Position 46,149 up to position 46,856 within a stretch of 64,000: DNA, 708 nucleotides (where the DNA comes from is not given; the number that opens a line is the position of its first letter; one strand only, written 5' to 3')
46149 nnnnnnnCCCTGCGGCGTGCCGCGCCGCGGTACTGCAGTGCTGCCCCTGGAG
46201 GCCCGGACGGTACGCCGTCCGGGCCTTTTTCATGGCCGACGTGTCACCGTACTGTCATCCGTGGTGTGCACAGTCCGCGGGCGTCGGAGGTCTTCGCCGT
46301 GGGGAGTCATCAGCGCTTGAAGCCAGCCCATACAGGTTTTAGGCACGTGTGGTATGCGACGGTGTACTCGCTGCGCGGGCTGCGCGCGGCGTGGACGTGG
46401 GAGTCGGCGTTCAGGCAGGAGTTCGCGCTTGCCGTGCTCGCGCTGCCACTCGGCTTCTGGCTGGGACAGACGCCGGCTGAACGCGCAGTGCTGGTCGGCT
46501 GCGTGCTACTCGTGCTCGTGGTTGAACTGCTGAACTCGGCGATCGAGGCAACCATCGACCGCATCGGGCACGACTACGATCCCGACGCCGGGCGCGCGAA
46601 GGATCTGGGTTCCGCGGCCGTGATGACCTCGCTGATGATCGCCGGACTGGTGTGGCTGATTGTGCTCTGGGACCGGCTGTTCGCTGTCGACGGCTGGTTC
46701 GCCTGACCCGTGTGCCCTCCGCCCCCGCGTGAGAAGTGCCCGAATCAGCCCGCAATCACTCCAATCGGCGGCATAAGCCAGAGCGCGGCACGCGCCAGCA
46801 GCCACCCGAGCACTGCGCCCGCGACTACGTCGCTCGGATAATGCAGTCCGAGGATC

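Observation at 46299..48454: DgkA / PAP2 phosphatase / GT4 glycosyltransferase cluster with two oppositely oriented Pho-box-like repeats: candidate phosphate-starvation lipid-remodelling module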

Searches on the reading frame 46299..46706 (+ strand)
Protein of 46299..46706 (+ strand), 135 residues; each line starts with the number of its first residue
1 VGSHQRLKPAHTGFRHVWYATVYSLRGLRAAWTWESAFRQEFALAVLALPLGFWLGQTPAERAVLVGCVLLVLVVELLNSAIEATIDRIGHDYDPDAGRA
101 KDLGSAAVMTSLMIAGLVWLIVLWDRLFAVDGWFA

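Call 3: search_protein_families(library=pfam, proteins=[window:46299-46706:+])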
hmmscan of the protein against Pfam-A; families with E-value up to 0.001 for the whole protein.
window:46299-46706:+ (135 aa): 1 family
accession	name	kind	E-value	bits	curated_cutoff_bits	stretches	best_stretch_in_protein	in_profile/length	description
PF01219.24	DAGK_prokar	-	1.1e-35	122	22.3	1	23-123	2-102/102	Prokaryotic diacylglycerol kinase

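Call 4: search_protein_families(library=ncbifam, proteins=[window:46299-46706:+])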
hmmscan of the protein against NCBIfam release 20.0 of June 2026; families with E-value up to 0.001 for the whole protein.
window:46299-46706:+ (135 aa): 0 families

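Call 38: search_solved_structures(query=window:46299-46706:+, max_evalue=0.001, show_alignments=1)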
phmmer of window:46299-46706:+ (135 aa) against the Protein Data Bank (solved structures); distinct sequences matched with E-value up to 0.001: 5.
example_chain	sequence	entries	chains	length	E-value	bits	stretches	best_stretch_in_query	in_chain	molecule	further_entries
3ze4_A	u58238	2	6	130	5.2e-32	114.1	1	4-126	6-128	DIACYLGLYCEROL KINASE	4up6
3ze5_A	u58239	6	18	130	5.3e-32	114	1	4-126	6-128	DIACYLGLYCEROL KINASE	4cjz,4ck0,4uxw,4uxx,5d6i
3ze3_A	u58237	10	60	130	3.5e-31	111.4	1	4-126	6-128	DIACYLGLYCEROL KINASE | DIACYLGLYCEROL KINASE-DELTA 7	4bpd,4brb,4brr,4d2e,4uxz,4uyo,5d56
2kdc_A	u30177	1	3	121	5e-31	110.9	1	12-126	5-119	Diacylglycerol kinase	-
7dvm_A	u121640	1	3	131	1.4e-28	102.9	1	4-126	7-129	Diacylglycerol kinase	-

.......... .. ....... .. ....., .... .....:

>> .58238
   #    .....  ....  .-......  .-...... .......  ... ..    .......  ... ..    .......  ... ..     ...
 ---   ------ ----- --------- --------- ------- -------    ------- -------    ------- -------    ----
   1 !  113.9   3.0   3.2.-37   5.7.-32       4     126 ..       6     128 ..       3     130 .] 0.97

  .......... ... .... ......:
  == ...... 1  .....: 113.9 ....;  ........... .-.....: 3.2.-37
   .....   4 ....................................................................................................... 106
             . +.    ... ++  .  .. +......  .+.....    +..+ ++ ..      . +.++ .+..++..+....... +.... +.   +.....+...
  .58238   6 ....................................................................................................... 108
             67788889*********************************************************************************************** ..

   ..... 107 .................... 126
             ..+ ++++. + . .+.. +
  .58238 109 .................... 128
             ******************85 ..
